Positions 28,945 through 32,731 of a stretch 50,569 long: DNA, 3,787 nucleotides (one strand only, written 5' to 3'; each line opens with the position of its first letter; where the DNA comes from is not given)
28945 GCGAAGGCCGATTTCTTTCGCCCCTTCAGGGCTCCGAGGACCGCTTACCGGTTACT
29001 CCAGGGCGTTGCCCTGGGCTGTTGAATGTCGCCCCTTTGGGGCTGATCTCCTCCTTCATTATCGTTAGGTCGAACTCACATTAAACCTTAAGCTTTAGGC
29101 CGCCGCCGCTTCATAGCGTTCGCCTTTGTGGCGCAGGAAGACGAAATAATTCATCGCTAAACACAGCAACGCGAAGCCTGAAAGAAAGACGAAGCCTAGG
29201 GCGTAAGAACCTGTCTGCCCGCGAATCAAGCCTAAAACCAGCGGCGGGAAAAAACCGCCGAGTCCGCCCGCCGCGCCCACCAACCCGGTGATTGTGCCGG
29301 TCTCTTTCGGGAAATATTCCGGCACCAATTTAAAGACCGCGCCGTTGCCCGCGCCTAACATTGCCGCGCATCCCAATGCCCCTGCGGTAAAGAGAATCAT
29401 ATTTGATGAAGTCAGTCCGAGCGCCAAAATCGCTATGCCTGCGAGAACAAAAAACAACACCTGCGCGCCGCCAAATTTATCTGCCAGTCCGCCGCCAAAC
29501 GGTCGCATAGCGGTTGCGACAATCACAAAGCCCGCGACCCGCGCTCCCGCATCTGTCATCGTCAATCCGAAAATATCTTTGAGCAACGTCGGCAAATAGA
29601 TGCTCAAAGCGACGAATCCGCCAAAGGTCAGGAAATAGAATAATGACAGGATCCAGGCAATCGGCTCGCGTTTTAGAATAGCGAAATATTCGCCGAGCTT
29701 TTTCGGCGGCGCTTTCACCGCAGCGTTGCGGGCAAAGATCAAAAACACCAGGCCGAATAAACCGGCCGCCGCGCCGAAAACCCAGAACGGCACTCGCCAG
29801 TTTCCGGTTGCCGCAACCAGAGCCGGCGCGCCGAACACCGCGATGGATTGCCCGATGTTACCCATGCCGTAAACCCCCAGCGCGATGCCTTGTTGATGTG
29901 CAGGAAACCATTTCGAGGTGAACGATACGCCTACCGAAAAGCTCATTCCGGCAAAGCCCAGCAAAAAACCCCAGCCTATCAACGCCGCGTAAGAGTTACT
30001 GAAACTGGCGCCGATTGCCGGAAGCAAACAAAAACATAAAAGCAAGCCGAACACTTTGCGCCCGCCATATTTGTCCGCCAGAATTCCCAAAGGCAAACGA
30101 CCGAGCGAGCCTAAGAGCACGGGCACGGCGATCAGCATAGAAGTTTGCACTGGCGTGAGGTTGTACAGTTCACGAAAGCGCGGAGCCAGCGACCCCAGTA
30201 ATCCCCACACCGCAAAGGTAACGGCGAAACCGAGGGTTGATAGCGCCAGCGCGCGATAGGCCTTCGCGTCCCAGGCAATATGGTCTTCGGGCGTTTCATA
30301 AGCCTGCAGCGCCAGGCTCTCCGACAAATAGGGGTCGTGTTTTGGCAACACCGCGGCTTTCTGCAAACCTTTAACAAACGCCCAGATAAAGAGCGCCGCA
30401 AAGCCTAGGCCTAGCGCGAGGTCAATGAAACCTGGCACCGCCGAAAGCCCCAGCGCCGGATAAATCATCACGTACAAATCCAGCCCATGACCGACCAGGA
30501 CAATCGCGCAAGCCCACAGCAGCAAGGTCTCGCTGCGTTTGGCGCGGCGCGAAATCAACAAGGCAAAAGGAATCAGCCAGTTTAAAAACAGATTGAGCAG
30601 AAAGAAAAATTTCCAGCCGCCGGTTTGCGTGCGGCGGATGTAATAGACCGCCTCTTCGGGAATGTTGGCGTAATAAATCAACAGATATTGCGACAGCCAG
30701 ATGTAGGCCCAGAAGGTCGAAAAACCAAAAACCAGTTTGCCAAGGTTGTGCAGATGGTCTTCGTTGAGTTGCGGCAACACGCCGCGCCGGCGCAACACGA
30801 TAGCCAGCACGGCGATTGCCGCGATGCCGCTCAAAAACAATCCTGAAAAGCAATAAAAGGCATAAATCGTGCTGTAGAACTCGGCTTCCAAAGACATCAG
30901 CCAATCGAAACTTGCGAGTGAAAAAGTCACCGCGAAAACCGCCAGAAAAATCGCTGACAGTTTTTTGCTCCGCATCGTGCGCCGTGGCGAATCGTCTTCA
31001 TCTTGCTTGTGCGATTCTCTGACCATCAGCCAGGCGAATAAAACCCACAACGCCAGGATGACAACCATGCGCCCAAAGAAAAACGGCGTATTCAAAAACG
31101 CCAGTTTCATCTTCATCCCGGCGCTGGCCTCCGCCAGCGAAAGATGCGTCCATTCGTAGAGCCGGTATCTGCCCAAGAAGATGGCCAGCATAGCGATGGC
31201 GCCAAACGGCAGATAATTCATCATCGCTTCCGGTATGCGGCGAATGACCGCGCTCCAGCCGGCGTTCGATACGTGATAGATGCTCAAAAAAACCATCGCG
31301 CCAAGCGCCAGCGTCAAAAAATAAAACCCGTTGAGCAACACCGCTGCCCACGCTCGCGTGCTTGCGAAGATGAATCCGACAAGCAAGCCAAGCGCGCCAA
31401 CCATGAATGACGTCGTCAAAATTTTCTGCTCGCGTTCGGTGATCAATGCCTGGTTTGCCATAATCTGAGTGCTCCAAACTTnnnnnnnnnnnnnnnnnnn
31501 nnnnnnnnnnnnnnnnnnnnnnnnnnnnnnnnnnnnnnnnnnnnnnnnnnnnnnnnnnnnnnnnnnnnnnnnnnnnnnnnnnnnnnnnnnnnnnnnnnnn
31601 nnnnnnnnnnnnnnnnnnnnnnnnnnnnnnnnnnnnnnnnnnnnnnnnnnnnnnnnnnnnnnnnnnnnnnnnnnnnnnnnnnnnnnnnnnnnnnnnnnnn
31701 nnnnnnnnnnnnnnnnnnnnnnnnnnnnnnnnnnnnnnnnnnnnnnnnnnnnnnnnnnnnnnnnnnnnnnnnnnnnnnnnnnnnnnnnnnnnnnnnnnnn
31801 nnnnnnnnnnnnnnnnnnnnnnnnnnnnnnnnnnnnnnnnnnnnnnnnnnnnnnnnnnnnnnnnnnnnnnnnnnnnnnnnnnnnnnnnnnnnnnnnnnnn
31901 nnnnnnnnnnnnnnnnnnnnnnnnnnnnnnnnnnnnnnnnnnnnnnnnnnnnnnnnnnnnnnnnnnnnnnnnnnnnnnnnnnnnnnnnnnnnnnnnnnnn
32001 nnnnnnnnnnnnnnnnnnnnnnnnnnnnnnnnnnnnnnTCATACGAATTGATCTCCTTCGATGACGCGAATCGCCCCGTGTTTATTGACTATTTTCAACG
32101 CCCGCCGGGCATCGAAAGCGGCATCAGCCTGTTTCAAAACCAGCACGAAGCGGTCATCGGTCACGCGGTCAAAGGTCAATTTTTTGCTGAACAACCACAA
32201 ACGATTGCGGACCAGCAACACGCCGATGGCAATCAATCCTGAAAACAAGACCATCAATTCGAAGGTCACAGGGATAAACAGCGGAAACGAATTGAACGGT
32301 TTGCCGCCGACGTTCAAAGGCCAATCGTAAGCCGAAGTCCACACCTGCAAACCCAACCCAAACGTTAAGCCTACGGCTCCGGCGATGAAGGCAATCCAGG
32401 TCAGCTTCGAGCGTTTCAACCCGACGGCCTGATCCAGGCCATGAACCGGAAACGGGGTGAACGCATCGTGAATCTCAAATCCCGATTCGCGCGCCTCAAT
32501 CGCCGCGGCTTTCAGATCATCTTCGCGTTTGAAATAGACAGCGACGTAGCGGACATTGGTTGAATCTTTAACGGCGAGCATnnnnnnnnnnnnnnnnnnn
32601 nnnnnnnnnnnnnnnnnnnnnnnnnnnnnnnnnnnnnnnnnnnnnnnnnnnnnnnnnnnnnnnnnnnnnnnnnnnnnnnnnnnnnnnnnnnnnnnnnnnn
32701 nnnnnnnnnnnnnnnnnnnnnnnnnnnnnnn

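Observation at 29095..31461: ActF (alternative complex III) and NarK (nitrate/nitrite transporter) encoded as one polypeptide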

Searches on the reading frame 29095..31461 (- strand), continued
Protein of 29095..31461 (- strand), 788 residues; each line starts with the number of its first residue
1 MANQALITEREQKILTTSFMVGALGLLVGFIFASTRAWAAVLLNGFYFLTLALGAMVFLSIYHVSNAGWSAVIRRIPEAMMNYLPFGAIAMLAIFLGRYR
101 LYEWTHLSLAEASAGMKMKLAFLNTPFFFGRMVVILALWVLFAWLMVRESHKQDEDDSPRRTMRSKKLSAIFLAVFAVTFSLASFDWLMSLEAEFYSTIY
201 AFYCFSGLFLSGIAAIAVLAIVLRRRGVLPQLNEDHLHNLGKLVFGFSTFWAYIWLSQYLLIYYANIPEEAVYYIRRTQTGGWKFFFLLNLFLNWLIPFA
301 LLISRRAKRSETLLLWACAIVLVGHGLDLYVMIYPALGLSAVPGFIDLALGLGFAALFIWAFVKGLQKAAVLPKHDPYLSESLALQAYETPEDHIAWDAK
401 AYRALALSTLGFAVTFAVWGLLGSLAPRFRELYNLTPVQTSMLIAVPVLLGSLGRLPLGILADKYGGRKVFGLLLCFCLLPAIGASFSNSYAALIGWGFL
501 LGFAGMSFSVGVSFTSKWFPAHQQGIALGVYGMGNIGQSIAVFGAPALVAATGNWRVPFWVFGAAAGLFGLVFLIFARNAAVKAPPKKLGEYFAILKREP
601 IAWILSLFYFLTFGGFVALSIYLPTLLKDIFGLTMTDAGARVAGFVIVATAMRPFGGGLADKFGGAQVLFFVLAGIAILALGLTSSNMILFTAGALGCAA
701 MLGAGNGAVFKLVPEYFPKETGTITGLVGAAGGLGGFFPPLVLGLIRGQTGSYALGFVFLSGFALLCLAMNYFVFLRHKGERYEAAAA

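Call 44: find_encoding_contigs(protein=P0287, flank=10000, max_places=2)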
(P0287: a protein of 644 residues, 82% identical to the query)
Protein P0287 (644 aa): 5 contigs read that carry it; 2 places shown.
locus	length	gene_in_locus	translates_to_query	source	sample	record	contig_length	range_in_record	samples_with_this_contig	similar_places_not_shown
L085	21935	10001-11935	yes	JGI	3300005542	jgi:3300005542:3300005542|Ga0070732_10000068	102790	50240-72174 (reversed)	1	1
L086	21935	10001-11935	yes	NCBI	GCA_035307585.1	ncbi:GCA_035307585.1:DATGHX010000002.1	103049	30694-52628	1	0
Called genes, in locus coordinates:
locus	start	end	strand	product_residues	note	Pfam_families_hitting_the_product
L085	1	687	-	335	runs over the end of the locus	PF01557:FAA_hydrolase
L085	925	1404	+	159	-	-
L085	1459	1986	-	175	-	PF05163:DinB (faint), PF12867:DinB_2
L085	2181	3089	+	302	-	-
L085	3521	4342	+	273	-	PF13442:Cytochrome_CBB3 (faint), PF00034:Cytochrom_C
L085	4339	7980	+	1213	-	PF00384:Molybdopterin, PF28599:NarG_dom_V, PF01568:Molydop_binding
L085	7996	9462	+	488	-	PF12797:Fer4_2 (faint), PF13187:Fer4_9 (faint), PF12838:Fer4_7, PF13237:Fer4_10, PF13247:Fer4_11, PF14711:Nitr_red_bet_C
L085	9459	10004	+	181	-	PF02613:Nitrate_red_del (weak)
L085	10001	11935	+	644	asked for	PF02665:Nitrate_red_gam, PF07690:MFS_1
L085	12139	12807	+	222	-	-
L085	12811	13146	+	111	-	-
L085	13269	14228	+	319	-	PF04098:Rad52_Rad22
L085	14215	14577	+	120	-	-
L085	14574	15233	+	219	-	PF05565:Sipho_Gp157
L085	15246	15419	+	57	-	-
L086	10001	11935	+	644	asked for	PF02665:Nitrate_red_gam, PF07690:MFS_1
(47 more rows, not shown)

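Call 49: predict_structure(alignment_id=A2)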
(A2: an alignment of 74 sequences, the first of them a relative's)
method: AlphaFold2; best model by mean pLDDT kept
length: 788 residues; sequences in the alignment: 74
mean_pLDDT: 83.4   pTM: 0.64
mean pLDDT of the five models: 83.4, 83.4, 81.9, 79.7, 76.9
residues with pLDDT >= 90: 239; 70-90: 462; 50-70: 68; < 50: 19
segments of 3 or more residues with pLDDT < 50: 1-3, 388-394, 780-788
pLDDT, mean of each block of 10 residues (from residue 1): 66 94 94 93 95 95 84 92 96 89 71 67 81 95 93 83 90 93 82 75 85 96 88 88 90 84 72 84 92 87 80 93 95 90 92 96 88 83 63 58 85 87 87 87 84 75 79 89 82 86 80 76 63 79 84 88 90 85 62 68 85 86 88 82 79 74 81 93 88 89 84 66 67 83 89 90 93 75 42
secondary structure, 60 per line:
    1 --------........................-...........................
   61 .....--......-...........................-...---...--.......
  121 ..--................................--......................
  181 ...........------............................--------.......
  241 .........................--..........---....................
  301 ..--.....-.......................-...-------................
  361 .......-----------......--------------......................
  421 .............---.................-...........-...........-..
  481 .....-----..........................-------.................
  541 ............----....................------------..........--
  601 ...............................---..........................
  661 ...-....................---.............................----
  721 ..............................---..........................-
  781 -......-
elements in order (helices of 4 or more, strands of 3 or more residues): H9-32 H34-65 H68-73 H75-101 H114-122 H125-156 H159-191 H198-225 H234-265 H268-277 H281-302 H305-309 H311-333 H345-367 H379-384 H399-433 H437-453 H455-465 H467-477 H479-485 H491-516 H524-552 H557-576 H589-598 H601-631 H635-663 H665-684 H688-716 H721-750 H754-779 H782-787

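Call 54: fold_search(model_id=the predicted structure, library=pdb)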
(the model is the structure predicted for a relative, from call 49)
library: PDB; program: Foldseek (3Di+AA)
matches with E <= 10: 718; with E <= 0.001: 325
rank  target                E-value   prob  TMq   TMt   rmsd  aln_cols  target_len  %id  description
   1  6btm_F                1.1e-14  1.00  0.46  0.88   2.6       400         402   31  Structure of Alternative Complex III from Flavobacterium johnsoniae (Wild Type) (released 2018-05-09)
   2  9ilt_F                1.7e-12  1.00  0.45  0.87   2.5       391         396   26  Crystal structure of alternative complex III from Chloroflexus aurantiacus (released 2025-03-19)
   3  8k9e_F                2.4e-12  1.00  0.44  0.84   3.0       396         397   26  Cryo-EM structure of the photosynthetic alternative complex III from Chloroflexus aurantiacus at 3.3 angstrom (released 2024-03-06)
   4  6f0k_F                1.0e-11  1.00  0.45  0.90   2.3       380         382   33  Alternative complex III (released 2018-05-09)
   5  4u4t                  1.2e-11  1.00  0.44  0.76   3.8       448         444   26  Structure of a nitrate/nitrite antiporter NarK in nitrate-bound inward-open state (released 2015-07-15)
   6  4u4v                  1.7e-11  1.00  0.43  0.75   4.1       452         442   24  Structure of a nitrate/nitrite antiporter NarK in apo inward-open state (released 2015-07-15)
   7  6lod_F                2.6e-11  1.00  0.45  0.88   2.2       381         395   27  Cryo-EM structure of the air-oxidized photosynthetic alternative complex III from Roseiflexus castenholzii (released 2020-11-04)
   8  4u4w_A                4.0e-11  1.00  0.44  0.77   3.6       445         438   25  Structure of a nitrate/nitrite antiporter NarK in nitrate-bound occluded state (released 2015-07-15)
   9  4u4w_B                1.2e-10  1.00  0.44  0.79   3.1       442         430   25  Structure of a nitrate/nitrite antiporter NarK in nitrate-bound occluded state (released 2015-07-15)
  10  4iu8_A                3.2e-10  1.00  0.42  0.77   3.1       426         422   25  Crystal structure of a membrane transporter (selenomethionine derivative) (released 2013-04-17)
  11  4jr9_A                3.7e-10  1.00  0.43  0.81   2.5       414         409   25  Crystal structure of nitrate/nitrite exchanger NarK (released 2013-05-15)
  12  4jre_D                4.5e-10  1.00  0.43  0.83   2.4       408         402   25  Crystal structure of nitrate/nitrite exchanger NarK with nitrite bound (released 2013-05-15)
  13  4jre_A                6.1e-10  1.00  0.43  0.80   3.4       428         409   25  Crystal structure of nitrate/nitrite exchanger NarK with nitrite bound (released 2013-05-15)
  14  4iu8_B                7.1e-10  1.00  0.44  0.80   3.4       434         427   25  Crystal structure of a membrane transporter (selenomethionine derivative) (released 2013-04-17)
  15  6e9n_A                1.9e-09  1.00  0.41  0.75   4.2       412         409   19  E. coli D-galactonate:proton symporter in the inward open form (released 2019-05-22)
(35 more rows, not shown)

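Call 59: search_protein_families(library=pfam, proteins=[L024:5009-6079:-, L024:6155-6958:+, L024:6958-7872:+, L024:7960-8559:+, L024:8580-9233:+, L024:9285-9716:+, L024:4483-4920:+], max_evalue=0.001)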
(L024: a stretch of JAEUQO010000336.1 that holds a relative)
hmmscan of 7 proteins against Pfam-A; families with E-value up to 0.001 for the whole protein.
L024:5009-6079:- (356 aa): 4 families
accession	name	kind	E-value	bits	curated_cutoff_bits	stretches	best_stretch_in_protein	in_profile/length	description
PF13546.12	DDE_5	-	1.1e-09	38.7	27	1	6-202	15-216/272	DDE superfamily endonuclease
PF01609.27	DDE_Tnp_1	-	1.2e-09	38.7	23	1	159-314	75-199/200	Transposase DDE domain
PF04693.18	DDE_Tnp_2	-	9.3e-07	28.8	20.2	1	146-324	168-321/327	Archaeal putative transposase ISC1217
PF13701.12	DDE_Tnp_1_4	-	0.00031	19.5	34.7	1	167-321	220-375/435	Transposase DDE domain group 1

L024:6155-6958:+ (267 aa): 0 families

L024:6958-7872:+ (304 aa): 1 family
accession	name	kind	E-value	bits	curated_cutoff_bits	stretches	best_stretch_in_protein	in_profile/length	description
PF01435.24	Peptidase_M48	-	6e-05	23.4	20.3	0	203-260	136-182/186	Peptidase family M48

L024:7960-8559:+ (199 aa): 7 families
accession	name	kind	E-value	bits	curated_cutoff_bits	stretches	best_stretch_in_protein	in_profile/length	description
PF08241.18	Methyltransf_11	-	7.6e-21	75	21.2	1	37-132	1-94/95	Methyltransferase domain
PF13649.12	Methyltransf_25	-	1.5e-19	70.9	27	1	36-129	1-97/97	Methyltransferase domain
PF00398.26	RrnaAD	-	9.7e-12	45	24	1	35-112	33-114/263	Ribosomal RNA adenine dimethylase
PF08242.18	Methyltransf_12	-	1.7e-09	38.7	30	1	37-131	1-98/98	Methyltransferase domain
PF13489.12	Methyltransf_23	-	2.3e-09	37.7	27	1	31-146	21-133/164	Methyltransferase domain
PF13847.12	Methyltransf_31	-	1.6e-07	31.6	27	1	34-137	5-113/145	Methyltransferase domain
PF01209.24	Ubie_methyltran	-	0.00011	22.1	20.1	1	57-131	75-149/233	ubiE/COQ5 methyltransferase family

L024:8580-9233:+ (217 aa): 1 family
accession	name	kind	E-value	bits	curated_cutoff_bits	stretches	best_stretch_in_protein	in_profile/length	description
PF03006.26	HlyIII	-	7.8e-42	143.9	26.2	1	15-208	4-223/224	Haemolysin-III related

L024:9285-9716:+ (143 aa): 3 families
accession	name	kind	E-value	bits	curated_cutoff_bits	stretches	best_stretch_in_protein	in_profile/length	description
PF03061.28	4HBT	-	1.1e-12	48.5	20.6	1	49-119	1-72/79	Thioesterase superfamily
PF13622.12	4HBT_3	-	1.7e-06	28.6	24.3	1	47-134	7-81/83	Acyl-CoA thioesterase N-terminal domain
PF14539.12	DUF4442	-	2.1e-06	28.4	25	1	15-109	11-102/132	Domain of unknown function (DUF4442)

L024:4483-4920:+ (145 aa): 1 family
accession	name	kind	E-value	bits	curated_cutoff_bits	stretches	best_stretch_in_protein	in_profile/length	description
PF01814.28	Hemerythrin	-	9.7e-22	78.2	25.3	1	3-121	1-127/127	Hemerythrin HHE cation binding domain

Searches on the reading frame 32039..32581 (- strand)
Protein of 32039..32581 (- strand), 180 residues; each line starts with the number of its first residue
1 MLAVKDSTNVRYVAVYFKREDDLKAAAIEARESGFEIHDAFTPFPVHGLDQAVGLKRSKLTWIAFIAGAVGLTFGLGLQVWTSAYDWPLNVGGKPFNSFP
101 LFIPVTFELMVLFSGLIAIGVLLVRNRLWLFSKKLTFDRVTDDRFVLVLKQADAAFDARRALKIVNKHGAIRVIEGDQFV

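Call 3: search_protein_families(library=pfam, proteins=[window:32039-32581:-], max_evalue=0.001)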
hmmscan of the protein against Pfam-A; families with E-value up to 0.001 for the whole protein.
window:32039-32581:- (180 aa): 1 family
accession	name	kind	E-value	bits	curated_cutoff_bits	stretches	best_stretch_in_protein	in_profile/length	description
PF11821.13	ActD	-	8.7e-54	182.1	25.7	1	13-173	3-168/170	Alternative complex III, ActD subunit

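Call 4: search_protein_families(library=ncbifam, proteins=[window:32039-32581:-], max_evalue=0.001)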
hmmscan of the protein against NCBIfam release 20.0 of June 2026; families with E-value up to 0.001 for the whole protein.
window:32039-32581:- (180 aa): 0 families
